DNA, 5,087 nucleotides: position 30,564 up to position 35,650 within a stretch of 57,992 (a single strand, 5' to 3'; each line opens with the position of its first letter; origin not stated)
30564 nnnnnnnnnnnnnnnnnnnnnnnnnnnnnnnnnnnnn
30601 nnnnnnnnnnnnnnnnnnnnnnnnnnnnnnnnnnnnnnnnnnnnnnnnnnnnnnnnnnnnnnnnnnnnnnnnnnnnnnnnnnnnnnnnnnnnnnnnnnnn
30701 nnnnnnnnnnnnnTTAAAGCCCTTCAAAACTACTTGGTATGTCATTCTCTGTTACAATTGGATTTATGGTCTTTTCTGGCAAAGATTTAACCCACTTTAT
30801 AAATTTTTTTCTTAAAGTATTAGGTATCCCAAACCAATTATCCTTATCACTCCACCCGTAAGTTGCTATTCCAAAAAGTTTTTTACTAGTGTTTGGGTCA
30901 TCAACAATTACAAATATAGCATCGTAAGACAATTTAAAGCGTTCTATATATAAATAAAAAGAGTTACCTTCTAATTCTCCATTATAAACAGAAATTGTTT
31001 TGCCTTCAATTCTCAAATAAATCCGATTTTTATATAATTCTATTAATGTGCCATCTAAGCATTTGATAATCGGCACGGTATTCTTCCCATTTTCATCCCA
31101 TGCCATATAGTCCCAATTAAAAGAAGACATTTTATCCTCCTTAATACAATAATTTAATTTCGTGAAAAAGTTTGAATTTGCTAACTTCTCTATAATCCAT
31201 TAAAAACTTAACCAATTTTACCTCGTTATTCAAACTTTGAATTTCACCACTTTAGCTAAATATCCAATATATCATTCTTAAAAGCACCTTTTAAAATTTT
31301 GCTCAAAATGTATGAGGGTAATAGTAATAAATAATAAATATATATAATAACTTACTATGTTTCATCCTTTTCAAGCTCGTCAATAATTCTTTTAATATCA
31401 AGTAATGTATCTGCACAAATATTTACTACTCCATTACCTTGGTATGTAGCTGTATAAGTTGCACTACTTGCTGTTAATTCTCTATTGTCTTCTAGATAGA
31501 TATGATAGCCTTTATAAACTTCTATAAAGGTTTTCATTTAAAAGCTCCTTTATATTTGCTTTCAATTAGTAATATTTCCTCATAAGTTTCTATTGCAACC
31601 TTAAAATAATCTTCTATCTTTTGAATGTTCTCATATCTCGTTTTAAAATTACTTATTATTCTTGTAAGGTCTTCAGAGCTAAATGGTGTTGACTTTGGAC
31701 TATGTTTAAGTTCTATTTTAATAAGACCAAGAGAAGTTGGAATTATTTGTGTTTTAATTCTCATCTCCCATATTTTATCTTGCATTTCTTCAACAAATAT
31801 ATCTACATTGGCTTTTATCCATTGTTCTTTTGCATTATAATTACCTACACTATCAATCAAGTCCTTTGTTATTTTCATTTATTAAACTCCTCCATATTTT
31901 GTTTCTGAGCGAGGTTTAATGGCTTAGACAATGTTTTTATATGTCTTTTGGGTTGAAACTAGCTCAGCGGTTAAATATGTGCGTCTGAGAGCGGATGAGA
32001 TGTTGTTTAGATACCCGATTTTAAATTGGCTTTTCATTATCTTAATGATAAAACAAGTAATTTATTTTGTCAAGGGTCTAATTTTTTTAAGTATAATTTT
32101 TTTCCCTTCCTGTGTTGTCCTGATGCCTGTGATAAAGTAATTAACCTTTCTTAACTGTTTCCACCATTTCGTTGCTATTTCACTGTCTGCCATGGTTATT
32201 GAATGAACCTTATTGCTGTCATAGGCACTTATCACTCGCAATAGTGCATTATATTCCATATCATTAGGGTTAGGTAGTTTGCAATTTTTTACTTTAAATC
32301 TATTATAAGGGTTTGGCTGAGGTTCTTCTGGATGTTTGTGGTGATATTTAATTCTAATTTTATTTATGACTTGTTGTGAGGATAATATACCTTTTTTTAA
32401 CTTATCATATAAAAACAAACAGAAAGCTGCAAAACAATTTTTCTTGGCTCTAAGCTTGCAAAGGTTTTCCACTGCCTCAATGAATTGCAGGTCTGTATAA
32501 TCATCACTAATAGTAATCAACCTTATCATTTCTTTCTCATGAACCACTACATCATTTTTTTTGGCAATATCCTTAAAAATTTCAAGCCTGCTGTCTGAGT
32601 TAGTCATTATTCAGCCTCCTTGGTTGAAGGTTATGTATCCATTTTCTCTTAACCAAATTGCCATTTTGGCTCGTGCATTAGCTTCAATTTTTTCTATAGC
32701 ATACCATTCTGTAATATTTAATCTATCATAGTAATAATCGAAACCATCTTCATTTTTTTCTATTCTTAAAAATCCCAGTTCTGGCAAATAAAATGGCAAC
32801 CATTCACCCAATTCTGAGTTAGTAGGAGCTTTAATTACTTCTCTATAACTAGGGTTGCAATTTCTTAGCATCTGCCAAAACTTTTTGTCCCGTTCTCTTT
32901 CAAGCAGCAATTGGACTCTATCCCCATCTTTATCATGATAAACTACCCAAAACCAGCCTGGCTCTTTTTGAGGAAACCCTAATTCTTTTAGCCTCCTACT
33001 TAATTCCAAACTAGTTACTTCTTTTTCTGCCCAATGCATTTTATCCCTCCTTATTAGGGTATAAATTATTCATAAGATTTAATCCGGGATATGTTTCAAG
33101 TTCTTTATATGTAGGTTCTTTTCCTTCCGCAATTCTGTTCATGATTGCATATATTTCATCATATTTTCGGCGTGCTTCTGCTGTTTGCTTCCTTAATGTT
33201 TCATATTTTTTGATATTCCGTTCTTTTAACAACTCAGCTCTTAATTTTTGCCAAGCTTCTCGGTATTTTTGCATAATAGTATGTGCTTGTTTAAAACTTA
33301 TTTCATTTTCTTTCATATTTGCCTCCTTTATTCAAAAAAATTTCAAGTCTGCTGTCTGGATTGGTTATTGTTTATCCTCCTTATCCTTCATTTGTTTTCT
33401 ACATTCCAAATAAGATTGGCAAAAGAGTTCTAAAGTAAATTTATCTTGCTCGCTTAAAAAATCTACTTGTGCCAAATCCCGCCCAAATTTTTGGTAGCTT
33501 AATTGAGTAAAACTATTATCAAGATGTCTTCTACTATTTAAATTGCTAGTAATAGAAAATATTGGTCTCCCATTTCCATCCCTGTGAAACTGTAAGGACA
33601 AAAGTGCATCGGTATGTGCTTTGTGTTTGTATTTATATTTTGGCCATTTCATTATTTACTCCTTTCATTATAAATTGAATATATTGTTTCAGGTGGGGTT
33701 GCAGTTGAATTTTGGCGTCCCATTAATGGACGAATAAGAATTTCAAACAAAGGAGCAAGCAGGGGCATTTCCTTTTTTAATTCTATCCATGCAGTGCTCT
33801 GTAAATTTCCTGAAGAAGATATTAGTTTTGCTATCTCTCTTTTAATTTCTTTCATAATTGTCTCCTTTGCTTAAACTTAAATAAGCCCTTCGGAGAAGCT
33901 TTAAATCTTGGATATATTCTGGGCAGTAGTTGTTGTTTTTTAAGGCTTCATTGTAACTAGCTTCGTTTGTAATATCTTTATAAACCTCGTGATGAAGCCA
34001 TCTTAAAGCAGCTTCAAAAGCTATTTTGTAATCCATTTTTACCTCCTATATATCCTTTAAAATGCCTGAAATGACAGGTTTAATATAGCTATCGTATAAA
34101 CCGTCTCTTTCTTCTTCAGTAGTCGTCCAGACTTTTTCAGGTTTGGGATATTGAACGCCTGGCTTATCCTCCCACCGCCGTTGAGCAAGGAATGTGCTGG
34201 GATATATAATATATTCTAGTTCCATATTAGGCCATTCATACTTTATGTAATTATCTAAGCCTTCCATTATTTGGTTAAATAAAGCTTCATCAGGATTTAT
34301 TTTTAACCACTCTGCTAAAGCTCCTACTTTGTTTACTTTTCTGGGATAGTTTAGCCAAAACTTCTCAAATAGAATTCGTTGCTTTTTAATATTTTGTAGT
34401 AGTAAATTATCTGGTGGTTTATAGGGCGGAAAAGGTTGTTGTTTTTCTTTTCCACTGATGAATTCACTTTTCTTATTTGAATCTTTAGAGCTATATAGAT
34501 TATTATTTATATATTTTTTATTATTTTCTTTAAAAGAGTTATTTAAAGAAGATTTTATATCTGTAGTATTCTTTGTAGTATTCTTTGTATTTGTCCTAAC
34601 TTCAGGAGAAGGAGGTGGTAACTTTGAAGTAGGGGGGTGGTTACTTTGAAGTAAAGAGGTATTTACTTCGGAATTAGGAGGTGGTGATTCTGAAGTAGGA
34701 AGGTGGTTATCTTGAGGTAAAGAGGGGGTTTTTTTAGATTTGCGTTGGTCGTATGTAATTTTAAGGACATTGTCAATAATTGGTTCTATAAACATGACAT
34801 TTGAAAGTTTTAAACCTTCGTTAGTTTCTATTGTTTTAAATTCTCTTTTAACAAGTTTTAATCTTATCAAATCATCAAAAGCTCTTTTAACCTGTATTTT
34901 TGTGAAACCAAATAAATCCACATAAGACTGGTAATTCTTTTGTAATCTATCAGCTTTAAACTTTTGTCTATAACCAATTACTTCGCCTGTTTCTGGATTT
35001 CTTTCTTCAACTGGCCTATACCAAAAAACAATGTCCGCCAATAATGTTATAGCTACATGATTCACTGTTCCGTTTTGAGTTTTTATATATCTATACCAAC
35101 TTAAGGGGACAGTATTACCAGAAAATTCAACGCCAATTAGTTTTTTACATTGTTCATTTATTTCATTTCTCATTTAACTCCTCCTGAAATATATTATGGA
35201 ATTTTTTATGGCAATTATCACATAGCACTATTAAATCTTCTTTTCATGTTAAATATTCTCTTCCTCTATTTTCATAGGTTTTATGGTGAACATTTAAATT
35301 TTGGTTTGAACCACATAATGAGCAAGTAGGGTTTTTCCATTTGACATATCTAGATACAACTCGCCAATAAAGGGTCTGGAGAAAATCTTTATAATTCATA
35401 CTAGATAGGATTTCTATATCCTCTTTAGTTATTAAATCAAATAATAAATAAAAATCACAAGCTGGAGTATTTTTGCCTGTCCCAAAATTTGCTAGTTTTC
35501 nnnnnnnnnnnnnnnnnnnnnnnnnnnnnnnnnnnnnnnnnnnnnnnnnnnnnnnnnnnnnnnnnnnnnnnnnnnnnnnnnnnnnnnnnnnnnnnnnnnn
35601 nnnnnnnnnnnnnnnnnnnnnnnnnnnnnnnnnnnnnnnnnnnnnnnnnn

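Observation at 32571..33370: Duplicated gene 5' end (SD plus first 11 codons) with start codon mutated to ATA; a second pair of paralogous N-termini at 25.5-25.8 kb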

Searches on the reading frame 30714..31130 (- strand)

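Call 11: search_protein_families(library=pfam, proteins=[window:30714-31130:-], max_evalue=0.1)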
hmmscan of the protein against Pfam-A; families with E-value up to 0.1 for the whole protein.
window:30714-31130:- (138 aa): 1 family
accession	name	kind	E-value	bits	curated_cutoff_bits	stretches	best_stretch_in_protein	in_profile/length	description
PF17440.7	Thiol_cytolys_C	-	0.024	15.2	23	1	4-61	16-75/102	Thiol-activated cytolysin beta sandwich domain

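Call 12: search_protein_families(library=phrogs, proteins=[window:30714-31130:-], max_evalue=0.01)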
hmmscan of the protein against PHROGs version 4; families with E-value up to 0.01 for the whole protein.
window:30714-31130:- (138 aa): 0 families

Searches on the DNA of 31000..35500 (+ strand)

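Call 6: search_dna_similar(query=window:31000-35500:+, collection=phages, mode=near, max_rows=30)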
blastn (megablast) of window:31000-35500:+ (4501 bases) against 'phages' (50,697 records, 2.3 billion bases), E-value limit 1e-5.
No match.

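Call 86: search_rna_families(source=window, start=31800, end=33800, threshold=evalue, max_evalue=1)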
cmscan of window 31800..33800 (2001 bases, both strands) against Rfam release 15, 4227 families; matches with E-value up to 1: 0.
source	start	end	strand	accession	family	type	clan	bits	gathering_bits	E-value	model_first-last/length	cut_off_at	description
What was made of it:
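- On Conserved cis-regulatory RNA/DNA element at gene 5' ends: No Rfam match (call 86).
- There is no Rfam match (call 86).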

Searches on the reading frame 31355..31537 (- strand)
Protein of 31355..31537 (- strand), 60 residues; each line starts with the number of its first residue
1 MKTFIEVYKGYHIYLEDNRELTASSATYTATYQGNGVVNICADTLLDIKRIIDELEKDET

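Call 11: search_protein_families(library=pfam, proteins=[window:31355-31537:-], max_evalue=0.1)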
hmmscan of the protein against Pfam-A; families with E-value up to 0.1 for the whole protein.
window:31355-31537:- (60 aa): 1 family
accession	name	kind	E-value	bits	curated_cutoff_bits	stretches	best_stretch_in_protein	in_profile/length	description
PF11620.14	GABP-alpha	-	0.018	15.8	26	1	6-43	26-63/85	GA-binding protein alpha chain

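Call 12: search_protein_families(library=phrogs, proteins=[window:31355-31537:-], max_evalue=0.01)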
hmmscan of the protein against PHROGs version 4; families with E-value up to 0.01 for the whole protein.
window:31355-31537:- (60 aa): 1 family
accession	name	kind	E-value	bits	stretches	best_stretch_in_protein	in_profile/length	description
phrog_28561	-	unknown function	0.0067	17.5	1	1-20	6-25/59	-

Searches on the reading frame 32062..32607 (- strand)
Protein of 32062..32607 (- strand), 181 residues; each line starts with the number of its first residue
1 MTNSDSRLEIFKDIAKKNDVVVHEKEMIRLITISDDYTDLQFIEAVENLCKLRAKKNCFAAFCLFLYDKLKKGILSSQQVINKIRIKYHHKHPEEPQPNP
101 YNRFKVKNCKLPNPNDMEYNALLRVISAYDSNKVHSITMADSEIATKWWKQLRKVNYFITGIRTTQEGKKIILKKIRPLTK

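Call 11: search_protein_families(library=pfam, proteins=[window:32062-32607:-], max_evalue=0.1)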
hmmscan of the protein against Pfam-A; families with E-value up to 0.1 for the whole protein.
window:32062-32607:- (181 aa): 0 families

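Call 12: search_protein_families(library=phrogs, proteins=[window:32062-32607:-], max_evalue=0.01)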
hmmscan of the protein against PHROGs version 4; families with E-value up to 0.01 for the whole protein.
window:32062-32607:- (181 aa): 0 families

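Call 13: find_related_loci(query=window:32062-32607:-, collection=viral_contigs, flank=6000)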
Query window:32062-32607:- (181 aa) in viral_contigs; peptide patterns used: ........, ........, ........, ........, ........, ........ (x = any residue, [..] = any of these).
7 stretches matched a pattern; 6 encode a relative of the query (tblastn E <= 1e-3); 6 distinct loci.
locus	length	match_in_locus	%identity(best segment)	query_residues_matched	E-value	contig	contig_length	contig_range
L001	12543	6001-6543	89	1-181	6e-111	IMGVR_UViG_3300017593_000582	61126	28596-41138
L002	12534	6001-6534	88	1-178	1e-108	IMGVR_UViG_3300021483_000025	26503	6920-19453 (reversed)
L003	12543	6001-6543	86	1-181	2e-107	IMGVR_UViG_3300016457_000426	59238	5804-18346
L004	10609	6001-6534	88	1-178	2e-106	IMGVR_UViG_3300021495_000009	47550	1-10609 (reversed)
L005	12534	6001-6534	84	1-178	2e-105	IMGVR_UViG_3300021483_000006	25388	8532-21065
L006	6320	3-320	89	75-180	1e-63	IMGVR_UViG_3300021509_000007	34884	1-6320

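Call 31: find_related_loci(query=A3, collection=metagenome_contigs, flank=4000)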
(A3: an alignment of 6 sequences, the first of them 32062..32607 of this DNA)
Query A3 (181 aa) in metagenome_contigs; peptide patterns used: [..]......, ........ (x = any residue, [..] = any of these).
381 stretches matched a pattern; 19 encode a relative of the query (tblastn E <= 1e-3); 19 distinct loci.
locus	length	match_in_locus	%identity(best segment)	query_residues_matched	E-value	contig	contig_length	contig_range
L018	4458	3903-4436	91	1-178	2e-112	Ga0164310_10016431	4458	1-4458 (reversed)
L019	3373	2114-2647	92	1-178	6e-114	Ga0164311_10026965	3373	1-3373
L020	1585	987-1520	90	1-178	3e-118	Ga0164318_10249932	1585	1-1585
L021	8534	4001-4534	88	1-178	1e-108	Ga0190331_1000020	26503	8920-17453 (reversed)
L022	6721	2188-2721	89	1-178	1e-107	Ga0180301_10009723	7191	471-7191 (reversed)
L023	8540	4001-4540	88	1-180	1e-107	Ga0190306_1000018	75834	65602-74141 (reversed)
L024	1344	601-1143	87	1-180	9e-115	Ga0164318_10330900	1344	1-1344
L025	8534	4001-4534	88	1-178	2e-106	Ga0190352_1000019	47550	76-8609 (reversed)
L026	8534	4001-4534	84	1-178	2e-105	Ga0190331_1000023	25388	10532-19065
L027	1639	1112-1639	88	1-176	2e-112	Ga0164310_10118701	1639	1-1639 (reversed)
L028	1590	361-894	84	1-178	4e-112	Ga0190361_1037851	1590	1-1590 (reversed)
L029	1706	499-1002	83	1-168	2e-105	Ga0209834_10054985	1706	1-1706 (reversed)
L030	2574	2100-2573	89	1-158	2e-99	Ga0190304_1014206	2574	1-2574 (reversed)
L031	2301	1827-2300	87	1-158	1e-97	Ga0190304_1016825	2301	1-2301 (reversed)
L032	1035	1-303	91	78-178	4e-67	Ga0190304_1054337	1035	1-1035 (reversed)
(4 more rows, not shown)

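Call 32: find_related_loci(query=A3, collection=genome_contigs, flank=6000)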
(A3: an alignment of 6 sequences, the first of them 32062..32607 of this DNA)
Query A3 (181 aa) in genome_contigs; peptide patterns used: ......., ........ (x = any residue, [..] = any of these).
54 stretches matched a pattern, but none encodes a relative of the query by tblastn (E <= 1e-3).
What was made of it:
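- Tried and rejected: The genome_contigs scan with the 181-aa alignment found nothing, so there is no prophage or host clue (call 32).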

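Call 60: list_cluster_members(proteins=[P0001, P0007, window:32062-32607:-, window:36013-37260:-])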
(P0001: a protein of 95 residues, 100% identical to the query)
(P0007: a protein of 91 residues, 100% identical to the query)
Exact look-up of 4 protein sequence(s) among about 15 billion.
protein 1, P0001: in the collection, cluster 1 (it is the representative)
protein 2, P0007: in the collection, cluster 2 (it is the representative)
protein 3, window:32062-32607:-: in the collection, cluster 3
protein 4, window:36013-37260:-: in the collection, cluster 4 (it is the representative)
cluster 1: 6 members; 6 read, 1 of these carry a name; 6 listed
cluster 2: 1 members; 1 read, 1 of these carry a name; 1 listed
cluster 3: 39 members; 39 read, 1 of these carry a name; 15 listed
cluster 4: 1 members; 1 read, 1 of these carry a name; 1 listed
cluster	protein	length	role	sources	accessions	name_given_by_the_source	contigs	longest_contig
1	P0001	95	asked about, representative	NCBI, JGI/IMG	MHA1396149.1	MAG: hypothetical protein ACTSSF_00265 [Candidatus Heimdallarchaeaceae archaeon]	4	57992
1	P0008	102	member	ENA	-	-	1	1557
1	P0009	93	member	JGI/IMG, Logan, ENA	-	-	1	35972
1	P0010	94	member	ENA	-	-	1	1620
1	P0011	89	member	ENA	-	-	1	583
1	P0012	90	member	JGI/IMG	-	-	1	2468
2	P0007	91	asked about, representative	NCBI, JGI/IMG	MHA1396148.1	MAG: hypothetical protein ACTSSF_00260 [Candidatus Heimdallarchaeaceae archaeon]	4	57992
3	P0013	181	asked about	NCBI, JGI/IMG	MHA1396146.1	MAG: hypothetical protein ACTSSF_00250 [Candidatus Heimdallarchaeaceae archaeon]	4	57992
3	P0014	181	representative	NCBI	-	-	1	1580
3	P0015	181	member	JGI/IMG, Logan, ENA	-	-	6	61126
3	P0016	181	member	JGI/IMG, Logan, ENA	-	-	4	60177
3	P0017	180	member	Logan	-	-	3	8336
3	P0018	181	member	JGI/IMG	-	-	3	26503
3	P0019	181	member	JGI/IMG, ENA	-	-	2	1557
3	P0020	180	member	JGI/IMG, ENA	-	-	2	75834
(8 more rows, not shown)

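Call 69: search_dna_similar(query=window:32062-32607:-, collection=phages, mode=protein, max_rows=10, max_evalue=0.001)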
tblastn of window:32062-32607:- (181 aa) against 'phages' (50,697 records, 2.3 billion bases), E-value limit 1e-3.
No match.
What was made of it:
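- Tried and rejected: Megablast of 31000-35500 against 50,697 phage records gave no match (call 6). tblastn of the 181-aa protein against the same records also gave none (call 69).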

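Call 83: find_related_loci(query=L018:2678-3808:-, collection=viral_contigs, flank=2500)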
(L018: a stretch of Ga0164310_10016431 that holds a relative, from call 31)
Query L018:2678-3808:- (376 aa) in viral_contigs; peptide patterns used: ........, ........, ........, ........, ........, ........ (x = any residue, [..] = any of these).
11 stretches matched a pattern; 7 encode a relative of the query (tblastn E <= 1e-3); 7 distinct loci.
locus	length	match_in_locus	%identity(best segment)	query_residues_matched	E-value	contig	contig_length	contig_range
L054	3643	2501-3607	87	4-372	0e+0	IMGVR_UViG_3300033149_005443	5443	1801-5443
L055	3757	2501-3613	59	1-374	4e-151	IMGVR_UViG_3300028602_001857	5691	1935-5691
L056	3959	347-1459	59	1-374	8e-152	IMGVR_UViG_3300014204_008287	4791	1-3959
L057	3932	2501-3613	57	1-372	1e-143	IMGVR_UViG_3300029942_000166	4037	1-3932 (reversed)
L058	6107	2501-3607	54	1-372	1e-133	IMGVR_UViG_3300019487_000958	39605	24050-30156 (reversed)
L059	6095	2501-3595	57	1-367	6e-133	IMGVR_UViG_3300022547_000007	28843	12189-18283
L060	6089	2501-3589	53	2-365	2e-126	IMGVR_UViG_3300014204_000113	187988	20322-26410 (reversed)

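Call 87: search_protein_families(library=ncbifam, proteins=[window:32062-32607:-], max_evalue=0.01)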
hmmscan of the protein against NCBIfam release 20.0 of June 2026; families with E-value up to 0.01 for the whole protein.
window:32062-32607:- (181 aa): 0 families

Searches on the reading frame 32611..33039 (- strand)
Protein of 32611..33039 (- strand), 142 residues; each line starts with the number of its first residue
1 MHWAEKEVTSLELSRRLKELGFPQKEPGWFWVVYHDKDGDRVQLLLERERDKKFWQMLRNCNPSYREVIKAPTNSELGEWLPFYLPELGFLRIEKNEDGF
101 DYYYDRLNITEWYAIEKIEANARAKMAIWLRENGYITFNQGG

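Call 11: search_protein_families(library=pfam, proteins=[window:32611-33039:-], max_evalue=0.1)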
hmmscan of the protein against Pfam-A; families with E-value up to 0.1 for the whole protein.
window:32611-33039:- (142 aa): 0 families

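Call 12: search_protein_families(library=phrogs, proteins=[window:32611-33039:-], max_evalue=0.01)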
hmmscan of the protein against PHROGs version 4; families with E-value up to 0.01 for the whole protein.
window:32611-33039:- (142 aa): 1 family
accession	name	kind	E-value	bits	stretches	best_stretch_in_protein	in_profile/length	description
phrog_31971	-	unknown function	2.1e-07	32.2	1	5-133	4-125/130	-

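Call 87: search_protein_families(library=ncbifam, proteins=[window:32611-33039:-], max_evalue=0.01)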
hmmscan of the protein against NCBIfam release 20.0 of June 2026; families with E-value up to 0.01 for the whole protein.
window:32611-33039:- (142 aa): 0 families
